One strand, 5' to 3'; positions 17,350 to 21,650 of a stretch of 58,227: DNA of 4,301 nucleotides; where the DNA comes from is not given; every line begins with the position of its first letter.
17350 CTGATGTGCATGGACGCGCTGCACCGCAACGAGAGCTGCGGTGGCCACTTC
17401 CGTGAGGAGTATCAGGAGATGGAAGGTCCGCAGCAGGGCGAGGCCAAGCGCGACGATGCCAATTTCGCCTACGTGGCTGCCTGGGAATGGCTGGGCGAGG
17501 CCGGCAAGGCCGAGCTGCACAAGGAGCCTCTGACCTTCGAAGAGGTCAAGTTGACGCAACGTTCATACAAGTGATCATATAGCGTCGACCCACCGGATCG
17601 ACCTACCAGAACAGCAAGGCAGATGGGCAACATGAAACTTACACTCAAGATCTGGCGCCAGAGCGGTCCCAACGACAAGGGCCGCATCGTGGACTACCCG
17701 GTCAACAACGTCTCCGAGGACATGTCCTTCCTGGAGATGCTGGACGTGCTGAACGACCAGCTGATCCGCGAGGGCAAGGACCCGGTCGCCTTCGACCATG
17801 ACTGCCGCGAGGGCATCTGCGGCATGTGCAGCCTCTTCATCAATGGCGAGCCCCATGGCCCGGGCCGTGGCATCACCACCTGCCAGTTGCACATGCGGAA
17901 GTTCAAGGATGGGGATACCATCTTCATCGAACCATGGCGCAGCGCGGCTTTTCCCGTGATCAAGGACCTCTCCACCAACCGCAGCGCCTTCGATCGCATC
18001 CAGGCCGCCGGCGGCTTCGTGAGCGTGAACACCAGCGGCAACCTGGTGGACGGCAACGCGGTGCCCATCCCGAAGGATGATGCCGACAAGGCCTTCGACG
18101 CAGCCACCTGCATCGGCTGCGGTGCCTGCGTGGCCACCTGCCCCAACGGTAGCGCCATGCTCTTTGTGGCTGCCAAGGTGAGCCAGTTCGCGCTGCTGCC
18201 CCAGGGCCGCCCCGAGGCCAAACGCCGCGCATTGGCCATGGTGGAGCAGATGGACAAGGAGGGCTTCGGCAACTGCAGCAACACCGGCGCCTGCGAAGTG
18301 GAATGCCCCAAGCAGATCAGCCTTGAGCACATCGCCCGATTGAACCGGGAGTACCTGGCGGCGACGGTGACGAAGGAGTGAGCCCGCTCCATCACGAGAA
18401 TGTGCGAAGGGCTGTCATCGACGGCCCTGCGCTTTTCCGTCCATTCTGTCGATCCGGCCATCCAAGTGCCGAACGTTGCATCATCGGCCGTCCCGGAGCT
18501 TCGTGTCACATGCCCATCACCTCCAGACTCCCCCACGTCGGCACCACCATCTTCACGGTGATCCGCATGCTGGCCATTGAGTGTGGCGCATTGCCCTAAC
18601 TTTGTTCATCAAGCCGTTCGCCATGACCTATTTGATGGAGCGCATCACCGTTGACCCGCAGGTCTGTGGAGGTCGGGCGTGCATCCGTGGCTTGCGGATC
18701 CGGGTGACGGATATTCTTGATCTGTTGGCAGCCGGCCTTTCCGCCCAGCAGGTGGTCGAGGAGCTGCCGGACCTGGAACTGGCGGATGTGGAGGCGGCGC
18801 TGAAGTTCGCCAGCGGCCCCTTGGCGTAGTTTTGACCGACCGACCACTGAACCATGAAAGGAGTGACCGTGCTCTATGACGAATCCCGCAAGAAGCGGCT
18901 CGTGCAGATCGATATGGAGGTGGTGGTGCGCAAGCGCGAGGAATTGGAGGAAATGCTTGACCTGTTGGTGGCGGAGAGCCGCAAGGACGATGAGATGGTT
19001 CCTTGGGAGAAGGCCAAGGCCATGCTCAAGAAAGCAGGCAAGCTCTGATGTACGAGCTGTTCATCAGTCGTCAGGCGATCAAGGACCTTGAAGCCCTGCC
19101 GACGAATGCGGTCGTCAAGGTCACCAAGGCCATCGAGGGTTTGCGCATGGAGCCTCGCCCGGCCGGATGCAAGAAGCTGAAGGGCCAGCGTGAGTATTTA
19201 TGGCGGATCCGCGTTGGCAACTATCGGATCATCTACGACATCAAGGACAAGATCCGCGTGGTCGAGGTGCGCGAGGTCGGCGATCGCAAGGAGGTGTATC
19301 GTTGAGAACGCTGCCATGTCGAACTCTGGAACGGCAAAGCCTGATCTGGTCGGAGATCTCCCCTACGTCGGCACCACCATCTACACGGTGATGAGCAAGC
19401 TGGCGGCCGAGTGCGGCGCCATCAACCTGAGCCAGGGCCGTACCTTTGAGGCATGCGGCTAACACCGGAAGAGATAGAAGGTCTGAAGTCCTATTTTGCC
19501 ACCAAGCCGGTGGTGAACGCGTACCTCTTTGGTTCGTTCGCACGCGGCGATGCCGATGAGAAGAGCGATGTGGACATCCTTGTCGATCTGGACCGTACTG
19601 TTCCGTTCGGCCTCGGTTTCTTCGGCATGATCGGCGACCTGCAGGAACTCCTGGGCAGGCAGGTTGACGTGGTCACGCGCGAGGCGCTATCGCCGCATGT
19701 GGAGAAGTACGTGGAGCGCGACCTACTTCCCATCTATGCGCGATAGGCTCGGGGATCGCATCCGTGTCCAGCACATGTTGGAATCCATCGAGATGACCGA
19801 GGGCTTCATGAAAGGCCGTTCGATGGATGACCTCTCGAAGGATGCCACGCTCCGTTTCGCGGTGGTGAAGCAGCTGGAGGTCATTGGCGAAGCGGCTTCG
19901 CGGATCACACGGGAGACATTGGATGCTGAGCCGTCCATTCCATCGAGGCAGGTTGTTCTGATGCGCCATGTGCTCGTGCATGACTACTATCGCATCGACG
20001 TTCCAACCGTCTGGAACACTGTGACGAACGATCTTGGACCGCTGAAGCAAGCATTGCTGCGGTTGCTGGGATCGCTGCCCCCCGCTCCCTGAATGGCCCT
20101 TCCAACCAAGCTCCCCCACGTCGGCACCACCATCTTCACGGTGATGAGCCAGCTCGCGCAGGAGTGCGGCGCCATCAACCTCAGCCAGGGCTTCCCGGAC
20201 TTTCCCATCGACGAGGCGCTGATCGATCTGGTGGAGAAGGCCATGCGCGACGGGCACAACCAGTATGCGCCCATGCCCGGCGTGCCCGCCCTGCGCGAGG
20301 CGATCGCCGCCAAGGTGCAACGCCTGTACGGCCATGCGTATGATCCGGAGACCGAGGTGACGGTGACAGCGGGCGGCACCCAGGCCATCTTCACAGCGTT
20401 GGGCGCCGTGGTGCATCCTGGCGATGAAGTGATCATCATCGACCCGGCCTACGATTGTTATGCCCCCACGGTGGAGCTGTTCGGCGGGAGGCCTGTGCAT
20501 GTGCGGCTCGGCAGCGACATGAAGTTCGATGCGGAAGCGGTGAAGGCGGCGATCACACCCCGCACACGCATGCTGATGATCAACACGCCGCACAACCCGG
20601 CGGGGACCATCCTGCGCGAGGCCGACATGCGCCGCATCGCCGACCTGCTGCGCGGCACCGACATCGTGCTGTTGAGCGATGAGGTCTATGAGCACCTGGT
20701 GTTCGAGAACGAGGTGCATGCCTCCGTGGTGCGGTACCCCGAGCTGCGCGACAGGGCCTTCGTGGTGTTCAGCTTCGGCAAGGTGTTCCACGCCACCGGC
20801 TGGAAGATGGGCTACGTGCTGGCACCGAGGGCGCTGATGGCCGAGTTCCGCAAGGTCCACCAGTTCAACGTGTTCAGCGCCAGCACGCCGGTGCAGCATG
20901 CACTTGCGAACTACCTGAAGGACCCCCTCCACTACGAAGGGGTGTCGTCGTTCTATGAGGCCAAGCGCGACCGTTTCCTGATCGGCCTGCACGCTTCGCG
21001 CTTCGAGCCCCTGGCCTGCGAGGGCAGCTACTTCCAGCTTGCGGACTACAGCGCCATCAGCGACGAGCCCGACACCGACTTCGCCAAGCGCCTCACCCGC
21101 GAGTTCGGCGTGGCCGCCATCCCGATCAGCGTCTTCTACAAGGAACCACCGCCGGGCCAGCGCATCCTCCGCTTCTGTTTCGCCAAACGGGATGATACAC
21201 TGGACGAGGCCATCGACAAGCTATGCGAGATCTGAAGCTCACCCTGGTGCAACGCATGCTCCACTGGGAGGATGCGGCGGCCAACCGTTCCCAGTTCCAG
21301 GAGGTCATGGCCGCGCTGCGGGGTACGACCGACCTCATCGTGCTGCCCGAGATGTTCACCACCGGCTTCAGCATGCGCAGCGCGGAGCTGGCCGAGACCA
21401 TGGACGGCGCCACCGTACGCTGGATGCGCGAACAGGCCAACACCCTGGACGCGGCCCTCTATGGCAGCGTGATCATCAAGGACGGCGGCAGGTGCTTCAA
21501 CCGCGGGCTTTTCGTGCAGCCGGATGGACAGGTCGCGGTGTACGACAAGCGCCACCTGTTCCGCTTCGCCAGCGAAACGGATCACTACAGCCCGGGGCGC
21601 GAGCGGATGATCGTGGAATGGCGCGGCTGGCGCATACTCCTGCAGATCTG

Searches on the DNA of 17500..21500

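Call 66: search_rna_families(source=window, start=17500, end=21500, threshold=evalue, max_evalue=1)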
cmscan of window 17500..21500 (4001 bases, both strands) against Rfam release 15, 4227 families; matches with E-value up to 1: 1.
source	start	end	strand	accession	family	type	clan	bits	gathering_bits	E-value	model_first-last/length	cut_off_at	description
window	19384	19432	+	RF01145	sR14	Gene; snRNA; snoRNA; CD-box;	-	20.1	38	0.03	1-54/54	no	Small nucleolar RNA sR14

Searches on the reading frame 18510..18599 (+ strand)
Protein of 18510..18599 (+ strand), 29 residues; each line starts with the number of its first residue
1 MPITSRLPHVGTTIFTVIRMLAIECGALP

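Call 5: search_protein_families(library=pfam, proteins=[window:18510-18599:+], max_evalue=0.01)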
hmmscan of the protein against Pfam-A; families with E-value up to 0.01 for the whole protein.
window:18510-18599:+ (29 aa): 0 families

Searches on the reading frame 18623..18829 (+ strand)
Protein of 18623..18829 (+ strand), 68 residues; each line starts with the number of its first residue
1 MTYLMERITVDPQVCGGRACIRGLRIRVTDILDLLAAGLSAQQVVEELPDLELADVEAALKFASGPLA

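Call 5: search_protein_families(library=pfam, proteins=[window:18623-18829:+], max_evalue=0.01)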
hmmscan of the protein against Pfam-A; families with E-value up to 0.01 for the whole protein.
window:18623-18829:+ (68 aa): 1 family
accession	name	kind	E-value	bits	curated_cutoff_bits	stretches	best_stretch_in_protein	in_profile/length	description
PF04255.20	DUF433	-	4.6e-24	84.5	23.6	1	8-63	1-56/56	Protein of unknown function (DUF433)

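Call 67: search_protein_families(library=ncbifam, proteins=[window:18623-18829:+], max_evalue=0.01)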
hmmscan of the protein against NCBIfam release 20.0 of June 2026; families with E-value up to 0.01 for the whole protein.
window:18623-18829:+ (68 aa): 0 families

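Call 68: search_protein_families(library=padloc, proteins=[window:18623-18829:+], max_evalue=0.01)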
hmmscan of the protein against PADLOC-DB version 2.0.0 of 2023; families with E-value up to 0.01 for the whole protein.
window:18623-18829:+ (68 aa): 0 families

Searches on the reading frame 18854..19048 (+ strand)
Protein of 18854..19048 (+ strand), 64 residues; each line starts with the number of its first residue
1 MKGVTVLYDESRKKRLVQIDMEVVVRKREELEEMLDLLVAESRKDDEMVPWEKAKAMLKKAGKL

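Call 5: search_protein_families(library=pfam, proteins=[window:18854-19048:+], max_evalue=0.01)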
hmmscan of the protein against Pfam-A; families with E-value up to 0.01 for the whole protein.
window:18854-19048:+ (64 aa): 0 families

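Call 54: search_protein_families(library=pfam, proteins=[window:18854-19045:+], max_evalue=0.01)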
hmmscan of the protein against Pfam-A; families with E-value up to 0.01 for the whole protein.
seq(64 aa): 0 families

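Call 67: search_protein_families(library=ncbifam, proteins=[window:18854-19048:+], max_evalue=0.01)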
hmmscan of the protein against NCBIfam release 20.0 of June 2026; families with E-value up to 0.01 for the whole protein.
window:18854-19048:+ (64 aa): 0 families

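Call 68: search_protein_families(library=padloc, proteins=[window:18854-19048:+], max_evalue=0.01)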
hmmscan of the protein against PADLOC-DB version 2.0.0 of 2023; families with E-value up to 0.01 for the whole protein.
window:18854-19048:+ (64 aa): 0 families

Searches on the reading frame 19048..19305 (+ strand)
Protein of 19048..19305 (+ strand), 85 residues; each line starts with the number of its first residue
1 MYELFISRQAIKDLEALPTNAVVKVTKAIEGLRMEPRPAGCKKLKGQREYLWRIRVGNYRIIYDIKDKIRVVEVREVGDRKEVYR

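Call 5: search_protein_families(library=pfam, proteins=[window:19048-19305:+], max_evalue=0.01)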
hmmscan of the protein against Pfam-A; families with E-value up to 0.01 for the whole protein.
window:19048-19305:+ (85 aa): 4 families
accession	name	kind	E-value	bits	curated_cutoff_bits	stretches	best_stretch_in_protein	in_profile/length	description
PF05016.21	ParE_toxin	-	2.9e-10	41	23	1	5-84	2-89/89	ParE toxin of type II toxin-antitoxin system, parDE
PF15781.12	ParE-like_toxin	-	0.0013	19.1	28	1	6-85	3-84/87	ParE-like toxin of type II bacterial toxin-antitoxin system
PF05973.20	Gp49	-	0.0061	17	23.9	1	12-68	1-61/90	Phage derived protein Gp49-like (DUF891)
PF05015.19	HigB-like_toxin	-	0.0064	17.4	27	1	22-68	35-81/91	RelE-like toxin of type II toxin-antitoxin system HigB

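Call 52: find_encoding_contigs(protein=window:19048-19305:+, flank=6000, max_places=8)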
Protein window:19048-19305:+ (85 aa): 20 contigs read that carry it; 8 places shown.
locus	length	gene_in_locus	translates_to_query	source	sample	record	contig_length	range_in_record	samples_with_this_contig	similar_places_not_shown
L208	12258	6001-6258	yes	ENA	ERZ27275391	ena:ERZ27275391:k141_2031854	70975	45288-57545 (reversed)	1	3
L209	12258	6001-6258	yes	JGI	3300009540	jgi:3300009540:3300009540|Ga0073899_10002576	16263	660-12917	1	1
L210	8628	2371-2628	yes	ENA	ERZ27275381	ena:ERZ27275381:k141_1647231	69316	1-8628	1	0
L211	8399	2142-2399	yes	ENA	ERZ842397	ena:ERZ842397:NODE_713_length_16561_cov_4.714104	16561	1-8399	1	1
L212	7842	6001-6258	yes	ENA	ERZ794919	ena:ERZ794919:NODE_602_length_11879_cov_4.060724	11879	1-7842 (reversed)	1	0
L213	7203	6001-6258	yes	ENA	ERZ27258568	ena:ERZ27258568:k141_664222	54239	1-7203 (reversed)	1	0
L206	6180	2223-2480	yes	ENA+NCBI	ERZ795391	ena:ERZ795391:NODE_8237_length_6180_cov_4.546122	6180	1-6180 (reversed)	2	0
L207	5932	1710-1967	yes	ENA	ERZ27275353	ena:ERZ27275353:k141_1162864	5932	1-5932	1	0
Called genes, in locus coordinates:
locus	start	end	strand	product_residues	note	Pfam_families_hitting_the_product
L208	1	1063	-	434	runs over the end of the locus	PF05195:AMP_N, PF00557:Peptidase_M24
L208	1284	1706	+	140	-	PF08818:DUF1801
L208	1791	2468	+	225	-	-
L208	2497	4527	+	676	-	PF00890:FAD_binding_2, PF02910:Succ_DH_flav_C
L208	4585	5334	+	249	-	PF13085:Fer2_3, PF13187:Fer4_9 (faint), PF13534:Fer4_17 (faint), PF00037:Fer4 (weak), PF13183:Fer4_8, PF13237:Fer4_10, PF12838:Fer4_7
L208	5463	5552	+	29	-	-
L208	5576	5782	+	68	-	PF04255:DUF433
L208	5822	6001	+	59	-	-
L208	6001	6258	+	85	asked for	PF05016:ParE_toxin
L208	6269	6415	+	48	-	-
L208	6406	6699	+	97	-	PF01909:NTP_transf_2, PF18765:Polbeta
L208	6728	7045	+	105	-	PF01934:HepT-like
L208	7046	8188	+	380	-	PF00155:Aminotran_1_2, PF01212:Beta_elim_lyase (weak), PF00266:Aminotran_5 (weak), PF01053:Cys_Met_Meta_PP, PF01041:DegT_DnrJ_EryC1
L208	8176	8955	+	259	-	PF00795:CN_hydrolase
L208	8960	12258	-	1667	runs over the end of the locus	PF19081:Ig_7 (faint), PF17517:IgGFc_binding, PF21471:Reelin_subrepeat-B, PF13585:CHU_C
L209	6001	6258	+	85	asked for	PF05016:ParE_toxin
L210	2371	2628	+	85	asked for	PF05016:ParE_toxin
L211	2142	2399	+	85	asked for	PF05016:ParE_toxin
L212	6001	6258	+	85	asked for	PF05016:ParE_toxin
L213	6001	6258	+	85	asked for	PF05016:ParE_toxin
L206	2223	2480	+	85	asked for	PF05016:ParE_toxin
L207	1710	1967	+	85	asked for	PF05016:ParE_toxin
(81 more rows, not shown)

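Call 67: search_protein_families(library=ncbifam, proteins=[window:19048-19305:+], max_evalue=0.01)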
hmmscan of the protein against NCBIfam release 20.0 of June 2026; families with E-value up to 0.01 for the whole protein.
window:19048-19305:+ (85 aa): 1 family
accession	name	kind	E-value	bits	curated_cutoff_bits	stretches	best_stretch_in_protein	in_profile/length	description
TIGR02385.1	RelE_StbE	subfamily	5.7e-06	26.7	27.9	1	6-84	4-88/88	type II toxin-antitoxin system mRNA interferase toxin, RelE/StbE family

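Call 68: search_protein_families(library=padloc, proteins=[window:19048-19305:+], max_evalue=0.01)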
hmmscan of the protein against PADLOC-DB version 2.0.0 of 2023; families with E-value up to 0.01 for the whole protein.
window:19048-19305:+ (85 aa): 0 families

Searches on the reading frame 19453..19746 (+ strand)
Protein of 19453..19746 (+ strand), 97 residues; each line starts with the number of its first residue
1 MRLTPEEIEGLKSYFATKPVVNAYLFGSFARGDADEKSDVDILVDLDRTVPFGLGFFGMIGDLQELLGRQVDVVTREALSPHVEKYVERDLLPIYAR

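Call 5: search_protein_families(library=pfam, proteins=[window:19453-19746:+], max_evalue=0.01)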
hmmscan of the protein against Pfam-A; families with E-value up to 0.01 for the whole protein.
window:19453-19746:+ (97 aa): 3 families
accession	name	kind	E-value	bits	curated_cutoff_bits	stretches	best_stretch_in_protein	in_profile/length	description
PF01909.29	NTP_transf_2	-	3.8e-16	59.7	21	1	11-88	4-87/93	Nucleotidyltransferase domain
PF18765.7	Polbeta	-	3.4e-12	46.8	26.9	1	11-89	3-82/93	Polymerase beta, Nucleotidyltransferase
PF22600.2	MTPAP-like_central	-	0.0064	17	27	1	18-48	37-67/139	Poly(A) RNA polymerase, mitochondrial-like, central palm domain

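Call 51: find_encoding_contigs(protein=window:19453-19746:+, flank=6000, max_places=8)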
Protein window:19453-19746:+ (97 aa): 20 contigs read that carry it; 8 places shown.
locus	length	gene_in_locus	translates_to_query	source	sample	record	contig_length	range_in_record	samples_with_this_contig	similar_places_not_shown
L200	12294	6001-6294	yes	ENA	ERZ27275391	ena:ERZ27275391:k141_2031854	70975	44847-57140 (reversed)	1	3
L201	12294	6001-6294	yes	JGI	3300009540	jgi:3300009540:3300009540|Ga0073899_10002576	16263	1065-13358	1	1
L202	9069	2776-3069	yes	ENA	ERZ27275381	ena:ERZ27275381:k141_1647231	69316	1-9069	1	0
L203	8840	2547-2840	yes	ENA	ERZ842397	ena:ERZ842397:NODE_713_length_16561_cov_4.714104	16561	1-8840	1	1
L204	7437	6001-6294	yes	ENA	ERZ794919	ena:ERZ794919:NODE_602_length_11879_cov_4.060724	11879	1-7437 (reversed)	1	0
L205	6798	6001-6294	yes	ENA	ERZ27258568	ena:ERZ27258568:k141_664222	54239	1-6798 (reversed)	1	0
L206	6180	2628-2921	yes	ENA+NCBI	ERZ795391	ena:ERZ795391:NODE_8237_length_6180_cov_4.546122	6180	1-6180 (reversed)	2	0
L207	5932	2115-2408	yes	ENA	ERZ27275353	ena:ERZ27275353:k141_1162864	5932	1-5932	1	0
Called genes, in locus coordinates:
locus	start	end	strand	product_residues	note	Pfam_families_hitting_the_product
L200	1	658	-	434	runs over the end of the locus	PF05195:AMP_N, PF00557:Peptidase_M24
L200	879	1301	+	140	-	PF08818:DUF1801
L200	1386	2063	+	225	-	-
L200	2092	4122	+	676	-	PF00890:FAD_binding_2, PF02910:Succ_DH_flav_C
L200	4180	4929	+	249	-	PF13085:Fer2_3, PF13187:Fer4_9 (faint), PF13534:Fer4_17 (faint), PF00037:Fer4 (weak), PF13183:Fer4_8, PF13237:Fer4_10, PF12838:Fer4_7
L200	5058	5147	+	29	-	-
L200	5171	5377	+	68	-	PF04255:DUF433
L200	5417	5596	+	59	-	-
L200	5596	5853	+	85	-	PF05016:ParE_toxin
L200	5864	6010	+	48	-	-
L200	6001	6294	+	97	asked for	PF01909:NTP_transf_2, PF18765:Polbeta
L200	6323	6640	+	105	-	PF01934:HepT-like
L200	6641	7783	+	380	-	PF00155:Aminotran_1_2, PF01212:Beta_elim_lyase (weak), PF00266:Aminotran_5 (weak), PF01053:Cys_Met_Meta_PP, PF01041:DegT_DnrJ_EryC1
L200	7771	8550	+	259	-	PF00795:CN_hydrolase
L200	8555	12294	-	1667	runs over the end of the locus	PF19081:Ig_7 (faint), PF17517:IgGFc_binding, PF21471:Reelin_subrepeat-B, PF13585:CHU_C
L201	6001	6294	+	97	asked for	PF01909:NTP_transf_2, PF18765:Polbeta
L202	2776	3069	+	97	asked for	PF01909:NTP_transf_2, PF18765:Polbeta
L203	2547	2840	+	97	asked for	PF01909:NTP_transf_2, PF18765:Polbeta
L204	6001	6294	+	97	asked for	PF01909:NTP_transf_2, PF18765:Polbeta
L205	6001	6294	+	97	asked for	PF01909:NTP_transf_2, PF18765:Polbeta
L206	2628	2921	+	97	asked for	PF01909:NTP_transf_2, PF18765:Polbeta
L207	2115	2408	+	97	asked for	PF01909:NTP_transf_2, PF18765:Polbeta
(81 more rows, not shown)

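Call 67: search_protein_families(library=ncbifam, proteins=[window:19453-19746:+], max_evalue=0.01)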
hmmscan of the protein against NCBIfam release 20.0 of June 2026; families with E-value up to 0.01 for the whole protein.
window:19453-19746:+ (97 aa): 3 families
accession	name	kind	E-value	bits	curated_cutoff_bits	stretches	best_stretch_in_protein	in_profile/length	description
NF047752.1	MntA_antitoxin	equivalog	8.3e-14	51.4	60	1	18-95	5-81/106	type VII toxin-antitoxin system MntA family adenylyltransferase antitoxin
NF051895.1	anti_phage_HalB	equivalog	8.7e-05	22.2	190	1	25-44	4-23/211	anti-phage Hailong system nucleotidyltransferase HalB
NF012212.1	ANT_9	subfamily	0.0054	16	340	1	18-49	19-50/249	aminoglycoside nucleotidyltransferase ANT(9)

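Call 68: search_protein_families(library=padloc, proteins=[window:19453-19746:+], max_evalue=0.01)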
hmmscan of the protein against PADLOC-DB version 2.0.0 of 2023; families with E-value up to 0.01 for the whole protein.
window:19453-19746:+ (97 aa): 9 families
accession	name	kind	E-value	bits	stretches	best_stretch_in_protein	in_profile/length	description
PDLC04902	PDC-S09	-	2.7e-22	76.9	1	10-93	11-94/97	-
PDLC04904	PDC-S09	-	1.7e-21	74.3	1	13-94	18-98/104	-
PDLC04906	PDC-S09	-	8.5e-18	62.6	1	20-91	24-95/98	-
PDLC04905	PDC-S09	-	3.8e-14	50.9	1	17-95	18-99/101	-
PDLC04903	PDC-S09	-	5.3e-09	34.4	1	20-50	26-56/108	-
PDLC04907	PDC-S09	-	5.8e-07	27.6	1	17-48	24-55/114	-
PDLC04368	PDC-M05A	-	4.8e-06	24.5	1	20-73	107-158/201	-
PDLC04369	PDC-M05A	-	5.1e-05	21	1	7-44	91-127/201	-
PDLC00769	Cyclase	-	0.0037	14.7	1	11-46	35-74/261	oligonucleotide-cyclase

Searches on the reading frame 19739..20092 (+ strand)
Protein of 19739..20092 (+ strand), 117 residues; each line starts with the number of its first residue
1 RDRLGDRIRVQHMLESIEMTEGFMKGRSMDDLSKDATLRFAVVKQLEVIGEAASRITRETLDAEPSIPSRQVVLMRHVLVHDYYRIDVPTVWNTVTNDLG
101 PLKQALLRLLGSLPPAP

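Call 5: search_protein_families(library=pfam, proteins=[window:19739-20092:+], max_evalue=0.01)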
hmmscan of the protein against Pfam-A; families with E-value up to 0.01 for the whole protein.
window:19739-20092:+ (117 aa): 1 family
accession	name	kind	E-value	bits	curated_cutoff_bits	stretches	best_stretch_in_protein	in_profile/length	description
PF01934.22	HepT-like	-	1e-21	77.3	23.5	1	13-106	1-117/120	Ribonuclease HepT-like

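Call 67: search_protein_families(library=ncbifam, proteins=[window:19739-20092:+], max_evalue=0.01)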
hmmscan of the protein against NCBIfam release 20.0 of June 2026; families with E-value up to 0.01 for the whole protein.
window:19739-20092:+ (117 aa): 1 family
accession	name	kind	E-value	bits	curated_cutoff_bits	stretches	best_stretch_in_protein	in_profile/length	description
NF047751.1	HepT_toxin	equivalog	1.8e-07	31.1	60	1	61-104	76-119/120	type VII toxin-antitoxin system HepT family RNase toxin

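Call 68: search_protein_families(library=padloc, proteins=[window:19739-20092:+], max_evalue=0.01)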
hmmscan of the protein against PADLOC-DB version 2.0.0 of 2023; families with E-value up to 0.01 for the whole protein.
window:19739-20092:+ (117 aa): 0 families
